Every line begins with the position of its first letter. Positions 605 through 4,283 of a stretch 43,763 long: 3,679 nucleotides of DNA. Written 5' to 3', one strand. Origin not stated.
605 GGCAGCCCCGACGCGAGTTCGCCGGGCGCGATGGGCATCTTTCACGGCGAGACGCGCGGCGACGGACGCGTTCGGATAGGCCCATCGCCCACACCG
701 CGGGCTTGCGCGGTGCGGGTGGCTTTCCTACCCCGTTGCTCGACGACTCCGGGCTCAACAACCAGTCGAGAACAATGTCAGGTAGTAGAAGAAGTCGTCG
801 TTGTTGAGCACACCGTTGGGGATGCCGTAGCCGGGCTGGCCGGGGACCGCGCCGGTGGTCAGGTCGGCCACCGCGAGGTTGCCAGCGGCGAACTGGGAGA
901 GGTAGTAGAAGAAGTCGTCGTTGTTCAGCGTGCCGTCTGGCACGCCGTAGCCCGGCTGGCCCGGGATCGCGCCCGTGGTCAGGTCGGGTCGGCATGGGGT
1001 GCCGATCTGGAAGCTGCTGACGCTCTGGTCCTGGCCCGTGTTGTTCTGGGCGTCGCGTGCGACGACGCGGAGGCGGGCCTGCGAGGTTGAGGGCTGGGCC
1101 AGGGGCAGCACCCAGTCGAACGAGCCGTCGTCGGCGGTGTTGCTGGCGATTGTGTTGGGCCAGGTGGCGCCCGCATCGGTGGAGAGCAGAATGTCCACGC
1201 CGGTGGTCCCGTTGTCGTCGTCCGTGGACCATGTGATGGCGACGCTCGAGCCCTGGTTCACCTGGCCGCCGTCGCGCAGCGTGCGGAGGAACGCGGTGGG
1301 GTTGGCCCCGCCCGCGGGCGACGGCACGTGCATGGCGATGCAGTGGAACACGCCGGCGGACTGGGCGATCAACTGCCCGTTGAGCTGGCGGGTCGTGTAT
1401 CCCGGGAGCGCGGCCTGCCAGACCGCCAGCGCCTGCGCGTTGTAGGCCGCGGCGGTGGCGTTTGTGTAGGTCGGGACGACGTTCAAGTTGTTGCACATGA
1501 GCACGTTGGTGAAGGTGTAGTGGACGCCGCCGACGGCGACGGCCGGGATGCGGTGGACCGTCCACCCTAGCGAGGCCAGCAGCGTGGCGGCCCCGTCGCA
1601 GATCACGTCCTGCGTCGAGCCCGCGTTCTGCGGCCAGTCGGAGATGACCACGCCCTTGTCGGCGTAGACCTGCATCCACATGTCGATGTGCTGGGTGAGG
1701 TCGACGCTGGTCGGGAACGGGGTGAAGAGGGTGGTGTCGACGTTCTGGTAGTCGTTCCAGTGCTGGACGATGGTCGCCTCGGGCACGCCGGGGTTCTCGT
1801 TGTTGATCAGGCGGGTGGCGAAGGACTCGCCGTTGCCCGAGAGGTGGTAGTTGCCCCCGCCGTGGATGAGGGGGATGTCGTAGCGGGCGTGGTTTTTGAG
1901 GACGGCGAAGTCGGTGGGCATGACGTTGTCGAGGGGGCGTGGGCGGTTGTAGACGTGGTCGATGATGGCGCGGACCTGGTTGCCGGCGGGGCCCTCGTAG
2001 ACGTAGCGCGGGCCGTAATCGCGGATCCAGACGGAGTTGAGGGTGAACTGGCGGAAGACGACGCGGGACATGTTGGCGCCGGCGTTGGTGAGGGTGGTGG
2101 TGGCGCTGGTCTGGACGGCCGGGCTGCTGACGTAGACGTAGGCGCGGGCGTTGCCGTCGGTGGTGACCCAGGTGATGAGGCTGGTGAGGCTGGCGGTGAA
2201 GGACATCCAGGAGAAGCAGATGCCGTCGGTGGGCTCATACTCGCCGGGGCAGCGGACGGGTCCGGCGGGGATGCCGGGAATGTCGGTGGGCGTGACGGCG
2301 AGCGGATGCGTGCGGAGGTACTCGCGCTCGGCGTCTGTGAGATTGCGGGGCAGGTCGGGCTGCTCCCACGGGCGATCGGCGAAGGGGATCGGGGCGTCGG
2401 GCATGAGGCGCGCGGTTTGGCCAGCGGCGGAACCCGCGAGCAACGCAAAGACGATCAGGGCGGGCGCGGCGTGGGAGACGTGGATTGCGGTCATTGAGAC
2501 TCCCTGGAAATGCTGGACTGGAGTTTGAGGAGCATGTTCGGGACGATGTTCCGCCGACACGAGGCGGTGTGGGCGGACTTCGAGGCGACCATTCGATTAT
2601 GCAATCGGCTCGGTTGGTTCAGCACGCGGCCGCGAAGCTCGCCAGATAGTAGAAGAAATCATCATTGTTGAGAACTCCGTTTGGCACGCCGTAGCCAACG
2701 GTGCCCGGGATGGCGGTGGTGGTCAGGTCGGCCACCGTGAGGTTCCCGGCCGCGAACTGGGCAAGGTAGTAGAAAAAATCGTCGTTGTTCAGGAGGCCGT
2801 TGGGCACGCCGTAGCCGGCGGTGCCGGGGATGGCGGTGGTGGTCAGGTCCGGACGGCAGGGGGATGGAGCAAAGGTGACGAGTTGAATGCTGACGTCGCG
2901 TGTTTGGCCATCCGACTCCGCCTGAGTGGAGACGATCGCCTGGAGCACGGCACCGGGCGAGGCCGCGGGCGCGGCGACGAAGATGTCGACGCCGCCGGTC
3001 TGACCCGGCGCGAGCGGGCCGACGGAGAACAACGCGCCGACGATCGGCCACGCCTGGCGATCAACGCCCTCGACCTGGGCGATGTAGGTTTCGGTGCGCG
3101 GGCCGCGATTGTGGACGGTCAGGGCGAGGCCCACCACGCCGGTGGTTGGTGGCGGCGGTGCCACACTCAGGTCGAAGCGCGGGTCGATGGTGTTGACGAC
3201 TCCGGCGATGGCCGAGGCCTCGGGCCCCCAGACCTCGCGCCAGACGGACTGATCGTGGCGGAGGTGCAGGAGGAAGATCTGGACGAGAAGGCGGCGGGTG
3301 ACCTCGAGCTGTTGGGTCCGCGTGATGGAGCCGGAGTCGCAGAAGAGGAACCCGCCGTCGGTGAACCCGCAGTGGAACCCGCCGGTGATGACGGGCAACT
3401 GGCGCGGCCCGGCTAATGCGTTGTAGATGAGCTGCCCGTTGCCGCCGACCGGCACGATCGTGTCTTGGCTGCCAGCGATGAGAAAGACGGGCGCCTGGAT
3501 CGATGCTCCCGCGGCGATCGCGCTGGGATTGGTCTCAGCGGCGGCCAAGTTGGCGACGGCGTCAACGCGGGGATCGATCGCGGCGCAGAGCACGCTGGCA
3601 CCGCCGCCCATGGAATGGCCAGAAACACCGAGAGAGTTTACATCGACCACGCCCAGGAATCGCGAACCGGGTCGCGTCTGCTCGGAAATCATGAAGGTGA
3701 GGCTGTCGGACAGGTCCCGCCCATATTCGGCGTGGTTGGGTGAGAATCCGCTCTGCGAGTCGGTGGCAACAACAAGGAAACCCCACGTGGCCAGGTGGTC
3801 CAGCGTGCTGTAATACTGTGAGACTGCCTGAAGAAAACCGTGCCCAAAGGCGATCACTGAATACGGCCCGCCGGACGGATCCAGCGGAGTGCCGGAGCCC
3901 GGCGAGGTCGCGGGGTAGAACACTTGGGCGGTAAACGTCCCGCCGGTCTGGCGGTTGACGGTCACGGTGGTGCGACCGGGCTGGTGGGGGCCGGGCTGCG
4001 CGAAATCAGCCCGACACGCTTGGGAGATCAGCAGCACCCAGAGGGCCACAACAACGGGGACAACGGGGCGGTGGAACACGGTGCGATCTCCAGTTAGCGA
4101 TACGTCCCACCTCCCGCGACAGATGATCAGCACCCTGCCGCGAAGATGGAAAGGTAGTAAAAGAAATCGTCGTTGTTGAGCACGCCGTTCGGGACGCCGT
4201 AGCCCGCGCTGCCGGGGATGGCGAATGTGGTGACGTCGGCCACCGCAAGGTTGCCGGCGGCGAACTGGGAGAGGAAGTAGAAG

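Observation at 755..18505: Array of ten secreted proteins with unrelated N-terminal domains, all ending in one Cys-bounded, duplicated dockerin-like module that stops at Gly-Cys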

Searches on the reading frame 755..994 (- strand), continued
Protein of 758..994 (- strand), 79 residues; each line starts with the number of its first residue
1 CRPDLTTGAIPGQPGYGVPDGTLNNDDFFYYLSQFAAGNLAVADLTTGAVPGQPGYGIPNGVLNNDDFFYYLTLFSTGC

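Call 59: search_protein_families(library=ncbifam, proteins=[L046:8766-9593:+, P0184, P0055, P0039, P0040, L046:6205-6735:+], max_evalue=1)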
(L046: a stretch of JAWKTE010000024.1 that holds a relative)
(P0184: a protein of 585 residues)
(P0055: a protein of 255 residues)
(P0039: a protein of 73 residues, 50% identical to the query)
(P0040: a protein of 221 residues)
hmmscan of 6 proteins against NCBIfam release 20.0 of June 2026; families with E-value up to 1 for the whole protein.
L046:8766-9593:+ (275 aa): 5 families
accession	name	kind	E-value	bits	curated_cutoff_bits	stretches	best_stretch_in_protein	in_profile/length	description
NF041538.1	PEP_EDSA_1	subfamily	0.072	12.7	100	1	244-272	278-305/307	EDSAP-1 family PEP-CTERM protein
NF058571.1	GVDTG_CTERM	domain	0.076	13.3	29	1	248-272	20-44/44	GVDTG sorting domain-containing protein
TIGR02595.1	PEP_CTERM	domain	0.085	13.7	16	1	252-273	1-22/24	PEP-CTERM sorting domain-containing protein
NF041927.1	Xrt_dep_XDP1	equivalog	0.21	11.5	125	1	250-273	217-242/242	exosortase-dependent surface protein XDP1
TIGR01167.1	LPXTG_anchor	domain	0.54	11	15.9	1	257-273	17-33/34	LPXTG cell wall anchor domain-containing protein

P0184 (585 aa): 2 families
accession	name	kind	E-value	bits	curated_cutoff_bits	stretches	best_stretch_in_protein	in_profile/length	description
NF041540.1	dockerin_GC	domain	1.9e-37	127.5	29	2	508-584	3-67/67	GC-type dockerin domain-anchored protein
NF041520.1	flexitail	domain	0.011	16.5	40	0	513-584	28-107/107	flexitail domain-containing putative surface protein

P0055 (255 aa): 5 families
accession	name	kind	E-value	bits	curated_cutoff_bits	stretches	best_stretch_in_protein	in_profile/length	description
NF041540.1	dockerin_GC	domain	7e-25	87.2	29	1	120-198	1-67/67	GC-type dockerin domain-anchored protein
TIGR02657.1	amicyanin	equivalog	2.1e-09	37.6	110.2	1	32-116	2-82/83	amicyanin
TIGR02656.1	cyanin_plasto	equivalog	1.1e-08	35.3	87.85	1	36-116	12-98/99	plastocyanin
TIGR03102.1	halo_cynanin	subfamily_domain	0.00012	22.1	93.8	1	29-116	30-114/115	halocyanin domain-containing protein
NF052460.1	L-NosZ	equivalog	0.047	12.2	700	1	27-104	377-462/480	clade III lactonase-type nitrous-oxide reductase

P0039 (73 aa): 1 family
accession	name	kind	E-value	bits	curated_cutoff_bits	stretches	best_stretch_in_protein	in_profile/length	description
NF041540.1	dockerin_GC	domain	4.9e-19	68.5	29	1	8-73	1-67/67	GC-type dockerin domain-anchored protein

P0040 (221 aa): 2 families
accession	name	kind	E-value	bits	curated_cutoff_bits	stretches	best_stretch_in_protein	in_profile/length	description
NF041540.1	dockerin_GC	domain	5.7e-36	122.7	29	2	156-221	9-67/67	GC-type dockerin domain-anchored protein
TIGR01236.1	D1pyr5carbox1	equivalog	0.088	11.4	613.6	0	136-159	468-491/533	L-glutamate gamma-semialdehyde dehydrogenase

L046:6205-6735:+ (176 aa): 0 families
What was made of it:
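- Tried and rejected: PEP-CTERM assignment of the paralogue is sub-threshold (13.7 bits against 16) in L046 and absent in the window copy (call 59).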

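Call 73: search_protein_families(library=pfam, proteins=[L006:2517-5927:+, L034:4594-7716:+, L034:7616-10237:+, L010:8006-10237:+, L071:15184-17352:+, L026:5511-8117:+, L018:5707-8118:+, L013:12249-14675:+, L052:2777-6451:+, L053:14021-17713:+], max_evalue=0.001)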
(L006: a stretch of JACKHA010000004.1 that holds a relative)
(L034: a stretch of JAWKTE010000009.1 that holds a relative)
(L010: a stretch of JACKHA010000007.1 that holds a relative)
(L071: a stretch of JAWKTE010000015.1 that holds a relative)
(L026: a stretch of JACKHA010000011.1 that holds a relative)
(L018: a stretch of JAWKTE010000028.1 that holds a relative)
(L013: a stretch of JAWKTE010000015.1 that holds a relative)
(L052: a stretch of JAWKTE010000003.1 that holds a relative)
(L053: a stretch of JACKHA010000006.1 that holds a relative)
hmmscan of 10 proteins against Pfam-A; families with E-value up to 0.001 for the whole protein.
L006:2517-5927:+ (1137 aa): 1 family
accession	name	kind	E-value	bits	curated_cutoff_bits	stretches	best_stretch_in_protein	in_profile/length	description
PF13861.12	FLgD_tudor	-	1.9e-05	25.2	26.9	0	143-167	25-50/58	FlgD Tudor-like domain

L034:4594-7716:+ (1041 aa): 1 family
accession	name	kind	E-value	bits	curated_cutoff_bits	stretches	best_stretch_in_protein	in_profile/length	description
PF06739.17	SBBP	-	3.5e-10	40.1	20.5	1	282-316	1-37/38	Beta-propeller repeat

L034:7616-10237:+ (874 aa): 6 families
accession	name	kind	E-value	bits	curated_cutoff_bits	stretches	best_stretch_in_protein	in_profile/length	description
PF14258.12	DUF4350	-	2.7e-35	122.7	30.4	3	429-574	40-181/181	Domain of unknown function (DUF4350)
PF23355.1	IFT52_GIFT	-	2.4e-10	40.4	27.2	0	505-579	159-235/246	IFT52 GIFT domain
PF06283.17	ThuA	-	1.6e-09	38.8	33.4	0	205-302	43-141/209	Trehalose utilisation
PF09822.16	ABC_transp_aux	-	1.7e-07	31.3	34.7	0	526-562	217-264/288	ABC-type uncharacterized transport system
PF13709.12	DUF4159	-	1.1e-06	28.8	25.9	0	434-462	60-88/202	Domain of unknown function (DUF4159)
PF06697.18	DUF1191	-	0.00073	19.7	25.8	0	672-699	88-115/183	Protein of unknown function (DUF1191)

L010:8006-10237:+ (744 aa): 8 families
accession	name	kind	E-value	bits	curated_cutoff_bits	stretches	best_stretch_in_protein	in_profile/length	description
PF14258.12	DUF4350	-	1.9e-41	142.8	30.4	3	299-444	40-181/181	Domain of unknown function (DUF4350)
PF23355.1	IFT52_GIFT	-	4.7e-15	55.8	27.2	0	165-237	160-234/246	IFT52 GIFT domain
PF09822.16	ABC_transp_aux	-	1e-11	45.1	34.7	0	189-237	221-281/288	ABC-type uncharacterized transport system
PF06283.17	ThuA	-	2.1e-11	44.9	33.4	0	75-171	43-140/209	Trehalose utilisation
PF13709.12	DUF4159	-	1.1e-07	32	25.9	0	515-543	60-88/202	Domain of unknown function (DUF4159)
PF16220.10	DUF4880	-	6.2e-06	26.4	25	0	97-112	14-29/43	Domain of unknown function (DUF4880)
PF03345.20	OST48_N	-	1.5e-05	24.8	36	0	205-236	208-246/246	OST48, N-terminal domain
PF21000.2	RMI1_N_N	-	7.3e-05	23.8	23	0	71-111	5-43/49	RMI1, N-terminal helical domain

L071:15184-17352:+ (723 aa): 7 families
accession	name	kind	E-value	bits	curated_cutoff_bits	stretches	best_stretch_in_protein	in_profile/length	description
PF00575.29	S1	-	9.4e-98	321.1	22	6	600-671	3-74/74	S1 RNA binding domain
PF23459.1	S1_RRP5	-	1.8e-36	124.9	27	3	599-670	1-72/72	RRP5 S1 domain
PF21710.3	Spt6_S1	-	3.9e-17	62.8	27.5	0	600-673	15-89/91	Spt6, S1/OB domain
PF13509.12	S1_2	-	7.6e-11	42.4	21.8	0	602-639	2-38/61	S1 domain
PF17092.11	PCB_OB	-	1.7e-06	29.2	27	0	412-480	16-85/111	Penicillin-binding protein OB-like domain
PF24685.1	OB_RRP5_4th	-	0.00041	20.7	31.5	0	614-660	23-72/92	RRP5 OB-fold domain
PF25522.1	OB_cyt-4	-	0.00043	21.1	27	0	639-667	40-72/77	Mitochondrial protein cyt-4, OB-fold domain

L026:5511-8117:+ (869 aa): 7 families
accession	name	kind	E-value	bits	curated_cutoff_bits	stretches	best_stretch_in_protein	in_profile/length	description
PF07705.17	CARDB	-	5.7e-30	104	22.7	3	223-333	2-98/101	CARDB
PF22544.2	HYDIN_VesB_CFA65-like_Ig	-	2.8e-17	63.2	25.5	2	774-862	12-97/100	HYDIN/CFA65/VesB-like, Ig-like domain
PF07610.17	DUF1573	-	2.8e-11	43.7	26.1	1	773-864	9-94/98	Protein of unknown function (DUF1573)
PF22073.2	Cep192_D4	-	1.4e-09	38.6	35.5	1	774-865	13-108/112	Cep192 domain 4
PF15780.11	ASH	-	4.6e-07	30.4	27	0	773-854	15-92/98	Abnormal spindle-like microcephaly-assoc'd, ASPM-SPD-2-Hydin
PF12371.14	TMEM131_like_N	-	0.00012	22.7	28.8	0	773-850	9-82/84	Transmembrane protein 131-like N-terminal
PF22067.2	Cep192_D3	-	0.00031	21.2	27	0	778-866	14-97/99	Cep192 domain 3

L018:5707-8118:+ (804 aa): 7 families
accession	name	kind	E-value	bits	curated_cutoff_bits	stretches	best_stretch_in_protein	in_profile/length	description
PF07705.17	CARDB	-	2.4e-31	108.4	22.7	3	151-261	2-98/101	CARDB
PF22544.2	HYDIN_VesB_CFA65-like_Ig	-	1.1e-15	58.1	25.5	2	709-796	12-96/100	HYDIN/CFA65/VesB-like, Ig-like domain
PF07610.17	DUF1573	-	5.6e-11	42.8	26.1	1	708-800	9-95/98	Protein of unknown function (DUF1573)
PF22073.2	Cep192_D4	-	8.5e-10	39.3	35.5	1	709-801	13-109/112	Cep192 domain 4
PF15780.11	ASH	-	1.9e-07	31.6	27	0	708-790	15-93/98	Abnormal spindle-like microcephaly-assoc'd, ASPM-SPD-2-Hydin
PF12371.14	TMEM131_like_N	-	5e-05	23.9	28.8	0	708-785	9-82/84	Transmembrane protein 131-like N-terminal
PF22067.2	Cep192_D3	-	0.00092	19.7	27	0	713-801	14-97/99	Cep192 domain 3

L013:12249-14675:+ (809 aa): 2 families
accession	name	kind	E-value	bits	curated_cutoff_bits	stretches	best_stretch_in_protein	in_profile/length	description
PF18911.6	PKD_4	-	4.4e-05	23.9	27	1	585-659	6-78/85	PKD domain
PF02494.22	HYR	-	0.00096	19.9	21.7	0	667-715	1-50/81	HYR domain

L052:2777-6451:+ (1225 aa): 12 families
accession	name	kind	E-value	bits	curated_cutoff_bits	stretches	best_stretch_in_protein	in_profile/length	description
PF17760.6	UvrA_inter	-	2.7e-24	85.6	23.3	1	311-410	17-108/109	UvrA interaction domain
PF17755.6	UvrA_DNA-bind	-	1.7e-19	70.6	23.2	1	496-595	1-108/110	UvrA DNA-binding domain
PF00005.33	ABC_tran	-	2.5e-15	57.7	25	0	118-145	1-28/137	ABC transporter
PF13555.12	AAA_29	-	4.2e-07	30.1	27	0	847-872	14-39/61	P-loop containing region of AAA domain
PF02463.25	SMC_N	-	1.2e-06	28.5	40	0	622-782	135-211/220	RecF/RecN/SMC N terminal domain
PF13191.12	AAA_16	-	1.6e-06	29.1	32.6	0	855-878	24-47/167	AAA ATPase domain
PF13304.12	AAA_21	-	1.4e-05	25.8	27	0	1134-1170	258-295/304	AAA domain, putative AbiEii toxin, Type IV TA system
PF03193.22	RsgA_GTPase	-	1.7e-05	25.2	30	0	856-895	107-147/174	RsgA GTPase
PF13671.12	AAA_33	-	6.2e-05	23.8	27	0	857-884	1-28/143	AAA domain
PF00684.25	DnaJ_CXXCXGXG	-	0.00011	22.8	32.7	0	963-995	16-51/65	DnaJ central domain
PF20703.3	nSTAND1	-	0.00011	22.4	27.1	0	857-886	35-64/379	Novel STAND NTPase 1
PF13481.12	AAA_25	-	0.00099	19.2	27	0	851-881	29-59/195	AAA domain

L053:14021-17713:+ (1231 aa): 0 families

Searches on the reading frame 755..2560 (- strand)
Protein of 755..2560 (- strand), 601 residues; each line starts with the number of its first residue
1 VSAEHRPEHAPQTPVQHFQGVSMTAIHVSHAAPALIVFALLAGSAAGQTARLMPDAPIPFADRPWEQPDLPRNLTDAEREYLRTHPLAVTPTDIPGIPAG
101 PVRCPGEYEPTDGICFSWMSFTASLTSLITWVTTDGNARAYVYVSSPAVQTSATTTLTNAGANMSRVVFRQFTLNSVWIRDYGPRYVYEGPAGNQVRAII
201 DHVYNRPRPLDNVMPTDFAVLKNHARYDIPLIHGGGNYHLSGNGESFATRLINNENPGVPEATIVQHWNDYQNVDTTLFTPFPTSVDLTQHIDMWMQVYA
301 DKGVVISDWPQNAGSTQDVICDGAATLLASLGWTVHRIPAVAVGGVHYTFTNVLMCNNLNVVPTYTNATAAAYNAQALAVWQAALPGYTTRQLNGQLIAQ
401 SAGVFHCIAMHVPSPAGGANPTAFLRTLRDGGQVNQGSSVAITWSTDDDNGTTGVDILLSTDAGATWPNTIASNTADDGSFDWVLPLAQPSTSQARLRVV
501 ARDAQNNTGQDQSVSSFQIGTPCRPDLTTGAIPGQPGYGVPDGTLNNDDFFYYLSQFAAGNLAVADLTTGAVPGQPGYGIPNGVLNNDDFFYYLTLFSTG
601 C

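Call 4: search_protein_families(library=ncbifam, proteins=[window:755-2560:-], max_evalue=0.01)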
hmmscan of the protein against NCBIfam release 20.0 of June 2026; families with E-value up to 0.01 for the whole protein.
window:755-2560:- (601 aa): 4 families
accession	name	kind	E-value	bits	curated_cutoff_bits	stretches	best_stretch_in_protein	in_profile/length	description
NF041540.1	dockerin_GC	domain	5.1e-25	87.7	29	1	523-601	1-67/67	GC-type dockerin domain-anchored protein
TIGR03380.1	agmatine_aguA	equivalog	1.4e-10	40.7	381.8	1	155-329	62-247/357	agmatine deiminase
NF010070.0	PRK13551.1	subfamily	2.1e-10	39.9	483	1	152-328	64-252/365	agmatine deiminase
NF052245.1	SorA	equivalog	0.0074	15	600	0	419-515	284-376/396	SorA family sulfite dehydrogenase catalytic subunit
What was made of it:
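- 755..2494 (-): Gene 1: signal peptide, PAD_porph-type deiminase domain, Ig-like domain, GC-type dockerin tail (755-994). NF041540, 87.7 bits (call 4).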

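Call 5: search_protein_families(library=pfam, proteins=[window:755-2560:-], max_evalue=0.01)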
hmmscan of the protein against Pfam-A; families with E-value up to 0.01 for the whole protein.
window:755-2560:- (601 aa): 2 families
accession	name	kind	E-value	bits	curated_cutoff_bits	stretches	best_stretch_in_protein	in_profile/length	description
PF04371.20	PAD_porph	-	6.3e-24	85.2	25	1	140-413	48-321/321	Porphyromonas-type peptidyl-arginine deiminase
PF10342.15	Kre9_KNH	-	0.0027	18.9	24.6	1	432-512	6-88/94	Kre9/KNH-like N-terminal Ig-like domain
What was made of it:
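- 755..2494 (-): Pfam PF04371, 85.2 bits (call 5).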

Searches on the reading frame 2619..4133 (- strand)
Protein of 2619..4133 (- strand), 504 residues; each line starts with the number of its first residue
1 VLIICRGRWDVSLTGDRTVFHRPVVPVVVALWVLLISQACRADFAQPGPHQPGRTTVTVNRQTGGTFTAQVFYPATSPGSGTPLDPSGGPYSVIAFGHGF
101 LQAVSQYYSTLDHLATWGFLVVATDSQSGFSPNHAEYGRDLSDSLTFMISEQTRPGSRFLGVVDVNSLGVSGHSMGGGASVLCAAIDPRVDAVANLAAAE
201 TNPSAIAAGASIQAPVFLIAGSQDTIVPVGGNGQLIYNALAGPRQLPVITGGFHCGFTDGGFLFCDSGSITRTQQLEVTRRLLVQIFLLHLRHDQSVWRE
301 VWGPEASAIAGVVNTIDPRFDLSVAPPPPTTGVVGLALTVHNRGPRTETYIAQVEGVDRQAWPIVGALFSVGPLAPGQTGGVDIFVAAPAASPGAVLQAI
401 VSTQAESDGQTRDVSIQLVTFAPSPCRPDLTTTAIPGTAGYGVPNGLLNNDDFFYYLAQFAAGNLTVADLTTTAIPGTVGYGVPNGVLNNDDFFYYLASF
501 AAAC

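Call 4: search_protein_families(library=ncbifam, proteins=[window:2619-4133:-], max_evalue=0.01)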
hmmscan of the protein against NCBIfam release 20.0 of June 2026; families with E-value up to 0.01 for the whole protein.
window:2619-4133:- (504 aa): 3 families
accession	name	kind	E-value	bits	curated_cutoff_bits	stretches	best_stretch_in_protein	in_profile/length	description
NF041540.1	dockerin_GC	domain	2e-22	79.3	29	1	426-504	1-67/67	GC-type dockerin domain-anchored protein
NF051441.1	BisHyethTerphBdeA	equivalog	3.7e-11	42.8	520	1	66-241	83-239/305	bis(hydroxyethyl) terephthalate hydrolase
NF007857.0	PRK10566.1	equivalog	0.0076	16.1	201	0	89-197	25-138/249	esterase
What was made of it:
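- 2619..4079 (-): Gene 2: signal peptide, PETase/dienelactone-hydrolase-like alpha/beta esterase, tail (2619-2858; ends AAC). NF041540, 79.3 bits (call 4).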

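Call 5: search_protein_families(library=pfam, proteins=[window:2619-4133:-], max_evalue=0.01)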
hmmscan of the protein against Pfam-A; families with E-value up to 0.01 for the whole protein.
window:2619-4133:- (504 aa): 7 families
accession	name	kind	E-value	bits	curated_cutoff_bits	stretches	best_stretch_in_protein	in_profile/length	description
PF12740.14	PETase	-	6.9e-16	58.9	28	1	55-254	28-211/263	PET hydrolase-like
PF12146.15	Hydrolase_4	-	5.3e-09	36.2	27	1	92-199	5-110/239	Serine aminopeptidase, S33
PF07224.18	Chlorophyllase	-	1.2e-06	28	26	1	88-179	39-129/301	Chlorophyllase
PF01738.24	DLH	-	9.3e-06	25.8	21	1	163-229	94-159/217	Dienelactone hydrolase family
PF12695.13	Abhydrolase_5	-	7.5e-05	23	27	1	164-273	55-160/164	Alpha/beta hydrolase family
PF00561.26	Abhydrolase_1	-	0.00069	19.8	25.8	0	98-198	7-102/245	alpha/beta hydrolase fold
PF03403.19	PAF-AH_p_II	-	0.0046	16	20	0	67-125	76-134/372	Platelet-activating factor acetylhydrolase, isoform II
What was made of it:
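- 2619..4079 (-): PF12740, 58.9 bits (call 5).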
